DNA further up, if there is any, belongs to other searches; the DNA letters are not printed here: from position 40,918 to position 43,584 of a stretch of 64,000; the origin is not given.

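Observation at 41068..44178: Atypical catalytic signatures: RIHGT glycine loop with a conserved Cys-x-Glu loop, paired with a ferredoxin-less activase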

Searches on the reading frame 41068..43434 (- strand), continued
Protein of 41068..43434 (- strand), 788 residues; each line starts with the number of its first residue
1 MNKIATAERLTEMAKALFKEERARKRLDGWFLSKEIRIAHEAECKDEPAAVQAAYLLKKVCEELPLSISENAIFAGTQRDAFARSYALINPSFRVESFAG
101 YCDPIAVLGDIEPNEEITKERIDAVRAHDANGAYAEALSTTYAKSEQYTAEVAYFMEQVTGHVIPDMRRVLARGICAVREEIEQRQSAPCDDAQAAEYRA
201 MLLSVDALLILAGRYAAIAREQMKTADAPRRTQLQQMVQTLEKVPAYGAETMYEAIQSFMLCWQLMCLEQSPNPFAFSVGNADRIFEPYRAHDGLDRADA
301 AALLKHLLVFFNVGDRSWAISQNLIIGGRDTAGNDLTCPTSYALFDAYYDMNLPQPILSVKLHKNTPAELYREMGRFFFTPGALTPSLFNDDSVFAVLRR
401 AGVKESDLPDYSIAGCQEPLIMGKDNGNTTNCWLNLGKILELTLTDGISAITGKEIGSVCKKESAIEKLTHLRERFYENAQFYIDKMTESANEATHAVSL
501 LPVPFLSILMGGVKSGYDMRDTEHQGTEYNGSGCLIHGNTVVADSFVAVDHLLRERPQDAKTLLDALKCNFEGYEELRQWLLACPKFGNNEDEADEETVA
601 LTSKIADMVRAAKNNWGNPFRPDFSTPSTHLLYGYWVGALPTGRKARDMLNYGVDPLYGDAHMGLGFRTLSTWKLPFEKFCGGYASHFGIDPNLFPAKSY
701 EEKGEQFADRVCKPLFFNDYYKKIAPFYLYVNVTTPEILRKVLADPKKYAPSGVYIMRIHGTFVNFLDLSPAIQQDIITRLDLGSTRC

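Call 19: search_protein_representatives(protein=window:41068-43434:-)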
Query: 788 residues. Proteins with E-value up to 0.001 (for the whole library): 3400; up to 1e-10: 2085; up to 1e-30: 631. The best 150 are listed.
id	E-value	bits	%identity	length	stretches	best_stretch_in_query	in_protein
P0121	0.0e+00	1074.4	61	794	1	4-787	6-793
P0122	2.4e-293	991.4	57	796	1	6-788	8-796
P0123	1.7e-221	753.8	66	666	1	288-787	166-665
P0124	3.3e-217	739.7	59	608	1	6-590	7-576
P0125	1.1e-191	655.2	43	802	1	3-786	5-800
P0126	2.5e-189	647.5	55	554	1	231-783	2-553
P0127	5.1e-154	530.7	42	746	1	5-768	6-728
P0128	2.0e-152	525.5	48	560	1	17-564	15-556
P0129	9.4e-152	523.2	64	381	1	5-379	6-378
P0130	1.2e-127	443.5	36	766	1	11-784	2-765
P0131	1.3e-123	430.2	69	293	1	510-787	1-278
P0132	1.7e-121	423.2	62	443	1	482-786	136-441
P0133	4.1e-115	402.1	52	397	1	404-786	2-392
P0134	9.9e-114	397.5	65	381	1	301-581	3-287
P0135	1.9e-110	386.6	51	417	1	12-404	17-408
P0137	4.6e-103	362.2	34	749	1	23-781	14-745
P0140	3.8e-97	342.6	33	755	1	17-782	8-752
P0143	1.3e-88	314.4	32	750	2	145-784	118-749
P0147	7.8e-73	262.3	32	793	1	43-782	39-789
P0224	6.9e-49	183.1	29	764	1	46-785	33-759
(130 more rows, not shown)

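Call 37: list_cluster_members(proteins=[P0121, P0122, P0125, P0127, P0130, P0137, P0140, P0143, P0224, P0147])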
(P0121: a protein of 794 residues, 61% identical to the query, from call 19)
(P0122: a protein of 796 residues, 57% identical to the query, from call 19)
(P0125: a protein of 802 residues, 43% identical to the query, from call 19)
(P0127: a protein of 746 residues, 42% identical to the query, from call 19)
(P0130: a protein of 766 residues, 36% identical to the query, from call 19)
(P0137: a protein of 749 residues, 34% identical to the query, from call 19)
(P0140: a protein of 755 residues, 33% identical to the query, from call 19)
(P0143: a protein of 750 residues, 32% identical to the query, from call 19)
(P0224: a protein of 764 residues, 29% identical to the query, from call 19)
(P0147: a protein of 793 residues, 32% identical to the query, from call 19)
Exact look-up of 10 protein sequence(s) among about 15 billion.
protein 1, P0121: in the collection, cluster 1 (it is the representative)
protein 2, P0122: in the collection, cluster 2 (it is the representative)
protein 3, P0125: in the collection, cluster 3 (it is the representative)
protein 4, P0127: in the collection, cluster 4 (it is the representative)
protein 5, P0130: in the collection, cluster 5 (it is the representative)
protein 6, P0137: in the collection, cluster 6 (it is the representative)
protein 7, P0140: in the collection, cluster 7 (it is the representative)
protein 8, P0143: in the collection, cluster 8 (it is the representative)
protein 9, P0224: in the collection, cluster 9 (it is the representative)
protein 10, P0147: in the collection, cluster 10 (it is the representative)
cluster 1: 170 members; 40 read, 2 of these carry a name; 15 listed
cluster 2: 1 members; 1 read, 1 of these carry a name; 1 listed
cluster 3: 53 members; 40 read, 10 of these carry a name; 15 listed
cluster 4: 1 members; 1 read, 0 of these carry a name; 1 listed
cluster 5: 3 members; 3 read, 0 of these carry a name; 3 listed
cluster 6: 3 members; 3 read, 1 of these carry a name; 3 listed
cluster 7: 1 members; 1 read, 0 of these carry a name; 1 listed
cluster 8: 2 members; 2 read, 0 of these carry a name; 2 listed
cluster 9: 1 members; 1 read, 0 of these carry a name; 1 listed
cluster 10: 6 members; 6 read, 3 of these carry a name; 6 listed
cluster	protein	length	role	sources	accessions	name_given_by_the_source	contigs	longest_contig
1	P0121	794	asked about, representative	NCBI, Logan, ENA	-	-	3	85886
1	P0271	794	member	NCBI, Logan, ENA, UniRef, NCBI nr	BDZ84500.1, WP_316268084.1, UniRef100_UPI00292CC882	putative pyruvate formate-lyase 2 [Claveliimonas bilis] | pyruvate formate lyase family protein n=1 Tax=Claveliimonas bilis TaxID=3028070 ... | pyruvate formate lyase family protein [Claveliimonas bilis]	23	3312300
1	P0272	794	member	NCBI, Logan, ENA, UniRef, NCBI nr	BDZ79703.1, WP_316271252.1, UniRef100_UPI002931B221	pyruvate formate lyase family protein [Claveliimonas bilis] | pyruvate formate lyase family protein n=1 Tax=Claveliimonas bilis TaxID=3028070 ...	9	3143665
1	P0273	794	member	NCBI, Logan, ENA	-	-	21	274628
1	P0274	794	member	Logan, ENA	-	-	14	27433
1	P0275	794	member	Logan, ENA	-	-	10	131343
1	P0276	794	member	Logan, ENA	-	-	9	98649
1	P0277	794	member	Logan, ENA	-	-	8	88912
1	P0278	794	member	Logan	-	-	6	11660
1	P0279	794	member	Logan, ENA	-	-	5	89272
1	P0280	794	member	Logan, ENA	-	-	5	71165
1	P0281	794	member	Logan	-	-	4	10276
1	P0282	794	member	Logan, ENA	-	-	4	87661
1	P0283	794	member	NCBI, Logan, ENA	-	-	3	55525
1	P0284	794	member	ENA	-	-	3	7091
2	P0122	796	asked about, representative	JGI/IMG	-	formate C-acetyltransferase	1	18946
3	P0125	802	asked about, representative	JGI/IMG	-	-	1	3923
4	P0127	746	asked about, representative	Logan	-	-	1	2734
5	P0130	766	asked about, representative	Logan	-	-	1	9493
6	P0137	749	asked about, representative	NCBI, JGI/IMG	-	-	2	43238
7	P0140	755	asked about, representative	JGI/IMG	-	-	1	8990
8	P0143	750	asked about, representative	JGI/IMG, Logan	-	-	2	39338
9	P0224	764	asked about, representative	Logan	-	-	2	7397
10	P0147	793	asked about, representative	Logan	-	-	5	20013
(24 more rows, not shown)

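Call 39: find_homologous_proteins(query=A2, max_evalue=1e-20)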
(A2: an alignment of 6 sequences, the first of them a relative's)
Query A2 (6 sequences) (749 aa, profile of the alignment): 252 proteins with E <= 1e-20 among 8000 candidates; the best 120 are listed.
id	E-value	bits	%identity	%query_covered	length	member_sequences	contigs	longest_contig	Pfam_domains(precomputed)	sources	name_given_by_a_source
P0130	0.0e+0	1264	46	100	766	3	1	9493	PF02901.21,PF01228.27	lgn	-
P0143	0.0e+0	1197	44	99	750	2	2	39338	PF02901.21,PF01228.27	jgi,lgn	-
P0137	0.0e+0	1182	100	100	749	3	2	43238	PF02901.21,PF01228.27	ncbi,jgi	-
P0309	0.0e+0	1169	46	100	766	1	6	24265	PF02901.21,PF01228.27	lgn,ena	-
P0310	0.0e+0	1124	44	100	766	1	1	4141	PF02901.21,PF01228.27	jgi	jgi:pyruvate formate-lyase/glycerol dehydratase family glycyl radical enzyme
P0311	0.0e+0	1080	45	99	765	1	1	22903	PF02901.21,PF01228.27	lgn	-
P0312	0.0e+0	1062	73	100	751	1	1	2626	PF02901.21,PF01228.27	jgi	jgi:formate C-acetyltransferase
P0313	0.0e+0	1057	73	100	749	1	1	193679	PF02901.21,PF01228.27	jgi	jgi:pyruvate formate-lyase/glycerol dehydratase family glycyl radical enzyme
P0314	0.0e+0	1055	43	99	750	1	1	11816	PF02901.21,PF01228.27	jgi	jgi:pyruvate formate-lyase/glycerol dehydratase family glycyl radical enzyme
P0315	0.0e+0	1043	45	100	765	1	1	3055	PF02901.21,PF01228.27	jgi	jgi:pyruvate formate-lyase/glycerol dehydratase family glycyl radical enzyme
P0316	0.0e+0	1040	45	99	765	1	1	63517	PF02901.21,PF01228.27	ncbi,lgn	-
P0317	0.0e+0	1037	43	99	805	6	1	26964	PF02901.21,PF01228.27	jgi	-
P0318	0.0e+0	1029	44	99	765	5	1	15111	PF02901.21,PF01228.27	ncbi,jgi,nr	ncbi:hypothetical protein HQ563_01560 [bacterium]|nr:hypothetical protein [bacterium]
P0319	0.0e+0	1021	45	99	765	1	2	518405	PF02901.21,PF01228.27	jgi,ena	-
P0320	0.0e+0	1020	45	99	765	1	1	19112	PF02901.21,PF01228.27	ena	-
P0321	0.0e+0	1018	44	99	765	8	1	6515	PF02901.21,PF01228.27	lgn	-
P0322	0.0e+0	1015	44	99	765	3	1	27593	PF02901.21,PF01228.27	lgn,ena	-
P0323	9.7e-298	1008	45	99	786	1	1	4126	PF02901.21,PF01228.27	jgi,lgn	jgi:formate C-acetyltransferase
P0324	3.1e-295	1000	44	100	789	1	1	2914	PF02901.21,PF01228.27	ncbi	-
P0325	7.6e-295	998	46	100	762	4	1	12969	PF02901.21,PF01228.27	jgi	-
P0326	2.6e-294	997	44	100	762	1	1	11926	PF02901.21,PF01228.27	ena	-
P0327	4.8e-294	996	43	99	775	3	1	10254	PF02901.21,PF01228.27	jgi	-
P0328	2.8e-293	993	44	100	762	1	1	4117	PF02901.21,PF01228.27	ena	-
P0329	6.6e-293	992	45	100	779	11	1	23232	PF02901.21,PF01228.27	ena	-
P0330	1.9e-292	990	44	100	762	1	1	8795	PF02901.21,PF01228.27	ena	-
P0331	1.7e-289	981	44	100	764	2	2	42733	PF02901.21,PF01228.27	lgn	-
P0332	2.7e-289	980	43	100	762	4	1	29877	PF02901.21,PF01228.27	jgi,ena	-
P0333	1.4e-286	971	46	99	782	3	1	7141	PF02901.21,PF01228.27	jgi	-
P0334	8.9e-286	968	45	100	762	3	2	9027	PF02901.21,PF01228.27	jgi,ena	-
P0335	1.5e-284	964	43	99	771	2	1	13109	PF02901.21,PF01228.27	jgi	-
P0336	6.5e-284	962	44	100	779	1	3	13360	PF02901.21,PF01228.27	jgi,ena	-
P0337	3.6e-283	960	43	99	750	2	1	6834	PF02901.21,PF01228.27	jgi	-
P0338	5.6e-283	959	44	100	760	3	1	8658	PF02901.21,PF01228.27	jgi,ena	-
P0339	1.3e-282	958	32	99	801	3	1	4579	PF02901.21,PF11230.14,PF01228.27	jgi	-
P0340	6.5e-282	956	50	100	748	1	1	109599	PF02901.21,PF01228.27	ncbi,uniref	ncbi:pyruvate formate lyase family protein [Moorella naiadis]|uniref:pyruvate formate lyase family p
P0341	3.5e-280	950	52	100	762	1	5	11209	PF02901.21,PF01228.27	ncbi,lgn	-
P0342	3.8e-280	950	44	99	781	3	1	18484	PF02901.21,PF01228.27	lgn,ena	-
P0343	8.2e-279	945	51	99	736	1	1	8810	PF02901.21,PF01228.27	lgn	-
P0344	1.4e-273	928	43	93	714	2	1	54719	PF02901.21,PF01228.27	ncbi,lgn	-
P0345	2.1e-272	924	51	100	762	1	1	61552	PF02901.21,PF01228.27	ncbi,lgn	-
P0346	6.5e-271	919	46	87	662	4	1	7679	PF02901.21,PF01228.27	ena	-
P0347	2.3e-268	911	49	99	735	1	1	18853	PF02901.21,PF01228.27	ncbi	ncbi:MAG: pyruvate formate lyase family protein [bacterium]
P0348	3.1e-265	900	53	95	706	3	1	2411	PF02901.21,PF01228.27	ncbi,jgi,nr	ncbi:MAG: hypothetical protein FJ278_11945, partial [Planctomycetes bacterium]|nr:hypothetical prote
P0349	3.1e-264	897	49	97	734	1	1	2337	PF02901.21,PF01228.27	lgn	-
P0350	2.7e-211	722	32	97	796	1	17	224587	PF02901.21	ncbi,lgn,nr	ncbi:MAG: hypothetical protein HFH60_03215 [Lachnospiraceae bacterium]|nr:hypothetical protein [Lach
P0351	4.8e-211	721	32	97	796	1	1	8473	PF02901.21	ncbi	-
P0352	2.1e-209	716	33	98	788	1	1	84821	PF02901.21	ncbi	-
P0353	2.7e-208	712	32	99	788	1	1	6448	PF02901.21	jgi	-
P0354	2.9e-207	709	31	97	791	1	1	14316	PF02901.21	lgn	-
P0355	9.4e-206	704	32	97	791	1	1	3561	PF02901.21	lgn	-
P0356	1.1e-204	700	30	94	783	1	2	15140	PF02901.21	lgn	-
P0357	1.0e-201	690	40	95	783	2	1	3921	PF02901.21,PF01228.27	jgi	-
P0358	1.2e-200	687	44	82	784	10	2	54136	PF02901.21,PF01228.27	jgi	-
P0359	6.4e-199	681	32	99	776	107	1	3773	PF02901.21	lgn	-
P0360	2.3e-196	673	39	97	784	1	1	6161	PF02901.21,PF01228.27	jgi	jgi:formate C-acetyltransferase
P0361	2.3e-194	666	39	96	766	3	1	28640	PF02901.21,PF01228.27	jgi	-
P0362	1.2e-186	641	39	82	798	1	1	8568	PF02901.21,PF01228.27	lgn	-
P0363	3.3e-186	639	37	94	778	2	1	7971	PF02901.21,PF01228.27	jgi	jgi:formate C-acetyltransferase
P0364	3.6e-184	632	40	82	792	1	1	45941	PF02901.21,PF01228.27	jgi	jgi:formate C-acetyltransferase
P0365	4.3e-184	632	39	95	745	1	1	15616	PF02901.21,PF01228.27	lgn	-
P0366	1.5e-183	630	38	94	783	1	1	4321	PF02901.21,PF01228.27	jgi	jgi:formate C-acetyltransferase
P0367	3.7e-180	619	34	100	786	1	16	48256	PF02901.21,PF01228.27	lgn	-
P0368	5.1e-178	612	36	94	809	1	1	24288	PF02901.21,PF01228.27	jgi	-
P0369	2.0e-174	600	37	99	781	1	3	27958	PF02901.21,PF01228.27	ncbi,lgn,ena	-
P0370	8.5e-174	598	35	94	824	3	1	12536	PF02901.21,PF01228.27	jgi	jgi:formate C-acetyltransferase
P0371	1.1e-173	598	34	99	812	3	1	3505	PF02901.21,PF01228.27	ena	-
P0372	1.2e-173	598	39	82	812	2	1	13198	PF02901.21,PF01228.27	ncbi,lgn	-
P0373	1.4e-173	597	34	100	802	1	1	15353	PF02901.21,PF01228.27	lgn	-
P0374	3.6e-173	596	34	94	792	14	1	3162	PF02901.21,PF01228.27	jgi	-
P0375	6.6e-173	595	39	99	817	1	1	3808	PF02901.21,PF01228.27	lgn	-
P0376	1.0e-172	595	38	99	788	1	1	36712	PF02901.21,PF01228.27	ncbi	ncbi:MAG: glycyl radical protein [Armatimonadota bacterium]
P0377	4.8e-171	589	40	80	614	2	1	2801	PF02901.21,PF01228.27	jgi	jgi:formate C-acetyltransferase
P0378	1.1e-170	588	34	95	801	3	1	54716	PF02901.21,PF01228.27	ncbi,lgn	-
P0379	1.2e-170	588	37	99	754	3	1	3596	PF02901.21,PF01228.27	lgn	-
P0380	4.6e-170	586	36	100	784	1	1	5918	PF02901.21,PF01228.27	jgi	jgi:formate C-acetyltransferase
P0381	4.9e-170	586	35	94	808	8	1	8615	PF02901.21,PF01228.27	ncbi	ncbi:MAG: glycyl radical protein [Sulfolobales archaeon]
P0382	5.1e-170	586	38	99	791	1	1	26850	PF02901.21,PF01228.27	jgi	-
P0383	5.3e-169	582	40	82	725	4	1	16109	PF02901.21,PF01228.27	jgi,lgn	jgi:formate C-acetyltransferase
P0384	6.4e-168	579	33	99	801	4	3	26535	PF02901.21,PF01228.27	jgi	jgi:pyruvate formate-lyase/glycerol dehydratase family glycyl radical enzyme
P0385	8.2e-168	578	37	82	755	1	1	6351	PF02901.21,PF01228.27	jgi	-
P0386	9.6e-167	575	35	94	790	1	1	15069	PF02901.21,PF01228.27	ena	-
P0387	1.6e-165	571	40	83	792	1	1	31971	PF02901.21,PF01228.27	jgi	jgi:pyruvate formate-lyase/glycerol dehydratase family glycyl radical enzyme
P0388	2.8e-164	567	35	99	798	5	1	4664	PF02901.21,PF01228.27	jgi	jgi:pyruvate formate-lyase/glycerol dehydratase family glycyl radical enzyme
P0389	3.2e-163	563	37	94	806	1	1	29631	PF02901.21,PF01228.27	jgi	jgi:pyruvate formate-lyase/glycerol dehydratase family glycyl radical enzyme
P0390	7.2e-163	562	43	80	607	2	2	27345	PF02901.21,PF01228.27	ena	-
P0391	1.5e-162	561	37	87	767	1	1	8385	PF02901.21,PF01228.27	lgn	-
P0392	4.1e-162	559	38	82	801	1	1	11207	PF02901.21,PF01228.27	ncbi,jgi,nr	ncbi:MAG: formate C-acetyltransferase/glycerol dehydratase family glycyl radical enzyme [Treponema s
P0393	4.5e-162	559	37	83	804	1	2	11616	PF02901.21,PF01228.27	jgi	-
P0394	1.7e-161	557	37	81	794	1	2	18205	PF02901.21,PF01228.27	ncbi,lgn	ncbi:MAG: glycyl radical protein [Promethearchaeota archaeon]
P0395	3.0e-160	553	37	82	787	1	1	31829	PF02901.21,PF01228.27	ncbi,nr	ncbi:MAG TPA: glycyl radical protein [Bacteroidales bacterium]|nr:glycyl radical protein [Bacteroida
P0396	6.1e-160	552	37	82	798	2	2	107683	PF02901.21,PF01228.27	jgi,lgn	jgi:pyruvate formate-lyase/glycerol dehydratase family glycyl radical enzyme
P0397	7.2e-160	552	35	95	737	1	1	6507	PF02901.21,PF01228.27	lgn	-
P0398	2.6e-159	550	35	95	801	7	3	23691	PF02901.21,PF01228.27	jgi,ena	-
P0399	2.7e-159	550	37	82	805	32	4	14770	PF02901.21,PF01228.27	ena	-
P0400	4.3e-159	549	37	85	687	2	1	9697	PF02901.21,PF01228.27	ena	-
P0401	1.3e-158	548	37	82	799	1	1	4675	PF02901.21,PF01228.27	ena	-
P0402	2.1e-158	547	40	83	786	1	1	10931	PF02901.21,PF01228.27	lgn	-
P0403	6.3e-158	546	36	77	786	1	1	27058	PF02901.21,PF01228.27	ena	-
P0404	9.3e-157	542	35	100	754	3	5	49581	PF02901.21,PF01228.27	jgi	-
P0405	9.9e-157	542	37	82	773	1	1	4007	PF02901.21,PF01228.27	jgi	jgi:pyruvate formate-lyase/glycerol dehydratase family glycyl radical enzyme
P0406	1.1e-156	541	38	77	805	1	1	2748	PF02901.21,PF01228.27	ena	-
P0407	1.8e-156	541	38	82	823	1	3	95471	PF02901.21,PF01228.27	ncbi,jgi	jgi:formate C-acetyltransferase/4-hydroxyphenylacetate decarboxylase large subunit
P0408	2.1e-156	541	37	83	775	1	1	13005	PF02901.21,PF01228.27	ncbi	-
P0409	2.8e-155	537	37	83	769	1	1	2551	PF02901.21,PF01228.27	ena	-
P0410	4.4e-155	536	41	77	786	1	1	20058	PF02901.21,PF01228.27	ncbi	-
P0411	1.4e-154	535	36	82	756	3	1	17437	PF02901.21,PF01228.27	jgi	-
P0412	3.1e-154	533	43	68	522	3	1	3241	PF02901.21,PF01228.27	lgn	-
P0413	4.8e-154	533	38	82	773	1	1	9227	PF02901.21,PF01228.27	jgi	jgi:formate C-acetyltransferase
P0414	1.9e-153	531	34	99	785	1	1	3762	PF02901.21,PF01228.27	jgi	-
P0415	2.0e-153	531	38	82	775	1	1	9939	PF02901.21,PF01228.27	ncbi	-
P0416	2.1e-153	531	35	82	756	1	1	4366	PF02901.21,PF01228.27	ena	-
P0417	3.2e-153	530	39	82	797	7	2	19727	PF02901.21,PF01228.27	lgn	-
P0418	3.2e-153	530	39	82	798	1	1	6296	PF02901.21,PF01228.27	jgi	jgi:pyruvate formate-lyase/glycerol dehydratase family glycyl radical enzyme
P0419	5.7e-153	529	40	83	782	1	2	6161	PF02901.21,PF01228.27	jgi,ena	-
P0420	6.8e-153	529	37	82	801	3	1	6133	PF02901.21,PF01228.27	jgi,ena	-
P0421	7.9e-153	529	33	100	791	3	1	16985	PF02901.21,PF01228.27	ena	-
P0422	2.7e-152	527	41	82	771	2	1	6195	PF02901.21,PF01228.27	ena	-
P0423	3.3e-152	527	38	82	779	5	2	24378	PF02901.21,PF01228.27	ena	-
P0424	5.4e-152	526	34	94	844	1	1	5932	PF02901.21,PF01228.27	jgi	jgi:pyruvate formate-lyase/glycerol dehydratase family glycyl radical enzyme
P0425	9.3e-152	525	36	99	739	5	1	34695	PF02901.21,PF01228.27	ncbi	ncbi:MAG: pyruvate formate lyase family protein [Armatimonadia bacterium]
